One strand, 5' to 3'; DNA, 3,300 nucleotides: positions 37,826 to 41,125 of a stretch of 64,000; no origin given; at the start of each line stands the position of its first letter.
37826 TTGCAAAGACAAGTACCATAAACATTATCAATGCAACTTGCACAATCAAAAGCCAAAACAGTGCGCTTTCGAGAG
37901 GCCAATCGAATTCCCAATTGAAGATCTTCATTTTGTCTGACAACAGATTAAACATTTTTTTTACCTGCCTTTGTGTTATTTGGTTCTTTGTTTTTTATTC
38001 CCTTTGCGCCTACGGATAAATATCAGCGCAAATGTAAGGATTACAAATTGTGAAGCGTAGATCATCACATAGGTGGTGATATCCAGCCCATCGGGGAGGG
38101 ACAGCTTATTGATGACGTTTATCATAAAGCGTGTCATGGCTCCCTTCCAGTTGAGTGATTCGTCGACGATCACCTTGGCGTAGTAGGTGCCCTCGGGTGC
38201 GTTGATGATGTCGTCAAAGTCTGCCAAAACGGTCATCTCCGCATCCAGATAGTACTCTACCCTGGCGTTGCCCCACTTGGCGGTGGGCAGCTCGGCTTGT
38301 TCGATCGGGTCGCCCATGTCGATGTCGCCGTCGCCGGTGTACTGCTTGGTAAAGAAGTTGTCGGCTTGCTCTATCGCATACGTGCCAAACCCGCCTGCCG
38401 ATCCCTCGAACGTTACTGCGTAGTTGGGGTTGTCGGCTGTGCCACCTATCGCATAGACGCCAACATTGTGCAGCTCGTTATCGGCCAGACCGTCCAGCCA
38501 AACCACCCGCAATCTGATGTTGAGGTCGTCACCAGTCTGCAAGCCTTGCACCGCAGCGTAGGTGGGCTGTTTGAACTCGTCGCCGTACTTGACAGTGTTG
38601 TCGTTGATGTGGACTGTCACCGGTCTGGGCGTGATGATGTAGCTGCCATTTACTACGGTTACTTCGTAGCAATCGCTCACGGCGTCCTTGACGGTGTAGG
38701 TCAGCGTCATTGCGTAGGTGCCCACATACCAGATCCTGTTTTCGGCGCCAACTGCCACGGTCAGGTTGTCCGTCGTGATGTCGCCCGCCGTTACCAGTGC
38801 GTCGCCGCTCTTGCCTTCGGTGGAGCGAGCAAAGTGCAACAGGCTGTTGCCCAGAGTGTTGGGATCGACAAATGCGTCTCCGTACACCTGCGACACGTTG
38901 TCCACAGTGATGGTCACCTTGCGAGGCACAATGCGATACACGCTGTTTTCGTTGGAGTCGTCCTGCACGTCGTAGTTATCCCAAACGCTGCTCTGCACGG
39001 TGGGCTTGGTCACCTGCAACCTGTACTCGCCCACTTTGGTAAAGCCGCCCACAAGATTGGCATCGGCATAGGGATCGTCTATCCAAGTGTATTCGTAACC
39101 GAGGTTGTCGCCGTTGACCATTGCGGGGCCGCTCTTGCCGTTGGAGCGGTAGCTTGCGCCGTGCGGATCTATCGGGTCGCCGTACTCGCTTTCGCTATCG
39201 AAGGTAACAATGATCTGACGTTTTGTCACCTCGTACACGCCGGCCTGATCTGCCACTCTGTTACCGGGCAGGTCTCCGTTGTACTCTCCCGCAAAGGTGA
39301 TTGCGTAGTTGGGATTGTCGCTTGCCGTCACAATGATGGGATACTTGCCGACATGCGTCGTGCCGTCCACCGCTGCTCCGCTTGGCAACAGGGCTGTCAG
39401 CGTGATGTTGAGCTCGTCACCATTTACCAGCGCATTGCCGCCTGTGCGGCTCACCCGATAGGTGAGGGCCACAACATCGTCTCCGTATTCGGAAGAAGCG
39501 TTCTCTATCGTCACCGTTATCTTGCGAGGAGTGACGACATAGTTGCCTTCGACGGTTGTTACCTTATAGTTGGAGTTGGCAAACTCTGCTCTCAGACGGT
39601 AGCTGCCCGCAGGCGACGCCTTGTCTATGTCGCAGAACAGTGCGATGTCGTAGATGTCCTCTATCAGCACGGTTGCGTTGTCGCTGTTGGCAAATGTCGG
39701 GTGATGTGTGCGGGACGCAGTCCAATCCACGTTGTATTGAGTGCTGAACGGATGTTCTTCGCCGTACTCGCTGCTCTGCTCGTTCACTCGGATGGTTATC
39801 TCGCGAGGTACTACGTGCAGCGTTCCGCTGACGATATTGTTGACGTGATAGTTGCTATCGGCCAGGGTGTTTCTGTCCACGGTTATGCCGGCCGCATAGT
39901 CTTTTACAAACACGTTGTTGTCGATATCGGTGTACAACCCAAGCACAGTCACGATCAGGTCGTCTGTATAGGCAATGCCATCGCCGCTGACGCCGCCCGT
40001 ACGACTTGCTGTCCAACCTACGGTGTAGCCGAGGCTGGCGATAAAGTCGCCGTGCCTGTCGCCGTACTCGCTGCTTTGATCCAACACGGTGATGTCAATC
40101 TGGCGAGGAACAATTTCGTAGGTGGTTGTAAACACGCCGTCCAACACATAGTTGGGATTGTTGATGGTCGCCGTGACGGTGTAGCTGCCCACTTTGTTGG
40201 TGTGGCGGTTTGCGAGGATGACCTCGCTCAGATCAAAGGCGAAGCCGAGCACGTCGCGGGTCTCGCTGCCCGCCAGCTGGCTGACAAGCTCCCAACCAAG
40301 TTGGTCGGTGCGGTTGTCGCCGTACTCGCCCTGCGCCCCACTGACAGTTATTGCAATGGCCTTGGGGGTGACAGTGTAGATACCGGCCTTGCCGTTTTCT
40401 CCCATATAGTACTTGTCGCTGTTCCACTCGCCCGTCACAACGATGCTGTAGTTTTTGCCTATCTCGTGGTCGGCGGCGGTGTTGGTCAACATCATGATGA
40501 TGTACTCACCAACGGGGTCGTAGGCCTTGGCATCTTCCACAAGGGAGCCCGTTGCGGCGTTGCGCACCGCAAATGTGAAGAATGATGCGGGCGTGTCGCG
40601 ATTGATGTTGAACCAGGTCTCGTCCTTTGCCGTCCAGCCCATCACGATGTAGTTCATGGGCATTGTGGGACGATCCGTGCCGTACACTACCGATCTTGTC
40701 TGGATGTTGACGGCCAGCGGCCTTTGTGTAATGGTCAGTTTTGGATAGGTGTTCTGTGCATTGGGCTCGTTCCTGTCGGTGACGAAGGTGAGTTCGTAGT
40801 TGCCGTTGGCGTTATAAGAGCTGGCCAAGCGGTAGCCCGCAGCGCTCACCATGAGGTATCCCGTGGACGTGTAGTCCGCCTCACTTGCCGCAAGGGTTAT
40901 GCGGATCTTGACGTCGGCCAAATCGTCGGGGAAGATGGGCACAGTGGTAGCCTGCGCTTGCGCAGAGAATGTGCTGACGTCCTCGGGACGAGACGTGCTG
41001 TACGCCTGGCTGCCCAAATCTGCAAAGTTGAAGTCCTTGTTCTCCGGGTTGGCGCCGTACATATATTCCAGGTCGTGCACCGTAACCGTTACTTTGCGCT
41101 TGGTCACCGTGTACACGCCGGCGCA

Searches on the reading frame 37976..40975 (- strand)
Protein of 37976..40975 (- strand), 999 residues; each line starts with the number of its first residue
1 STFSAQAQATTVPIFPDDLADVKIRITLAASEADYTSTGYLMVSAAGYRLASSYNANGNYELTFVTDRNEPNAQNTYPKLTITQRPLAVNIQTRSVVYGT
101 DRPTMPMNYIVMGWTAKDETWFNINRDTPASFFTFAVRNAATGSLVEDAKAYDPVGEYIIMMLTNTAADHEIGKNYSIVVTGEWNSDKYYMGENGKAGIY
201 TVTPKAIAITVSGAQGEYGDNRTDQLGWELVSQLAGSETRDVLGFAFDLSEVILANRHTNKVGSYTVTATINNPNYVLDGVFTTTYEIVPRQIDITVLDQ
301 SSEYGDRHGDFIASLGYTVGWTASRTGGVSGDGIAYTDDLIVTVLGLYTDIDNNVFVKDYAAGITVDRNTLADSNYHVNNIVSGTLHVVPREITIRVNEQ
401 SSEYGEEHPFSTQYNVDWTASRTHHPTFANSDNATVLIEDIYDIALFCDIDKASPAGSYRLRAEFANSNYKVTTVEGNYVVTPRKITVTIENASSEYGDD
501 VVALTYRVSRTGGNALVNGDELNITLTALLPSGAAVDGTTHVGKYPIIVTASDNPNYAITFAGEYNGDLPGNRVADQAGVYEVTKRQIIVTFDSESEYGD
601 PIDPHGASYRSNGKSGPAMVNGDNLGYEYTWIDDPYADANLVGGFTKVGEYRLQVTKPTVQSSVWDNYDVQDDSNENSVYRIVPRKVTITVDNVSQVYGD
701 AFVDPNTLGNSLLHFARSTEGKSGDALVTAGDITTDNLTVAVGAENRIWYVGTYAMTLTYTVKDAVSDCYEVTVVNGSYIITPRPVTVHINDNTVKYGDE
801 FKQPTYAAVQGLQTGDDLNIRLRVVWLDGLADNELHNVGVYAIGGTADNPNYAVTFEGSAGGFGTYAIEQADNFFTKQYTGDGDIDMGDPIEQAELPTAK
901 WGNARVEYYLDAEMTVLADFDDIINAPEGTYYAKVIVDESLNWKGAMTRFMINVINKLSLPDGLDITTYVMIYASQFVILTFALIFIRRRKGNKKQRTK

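Call 64: search_protein_families(library=pfam, proteins=[window:37976-40975:-], max_evalue=0.0001)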
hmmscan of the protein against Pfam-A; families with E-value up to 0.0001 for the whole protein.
window:37976-40975:- (999 aa): 1 family
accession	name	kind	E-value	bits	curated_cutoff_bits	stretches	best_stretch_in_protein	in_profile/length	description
PF18676.6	MBG_2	-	1.2e-26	93.5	25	2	486-562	1-67/72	MBG domain (YGX type)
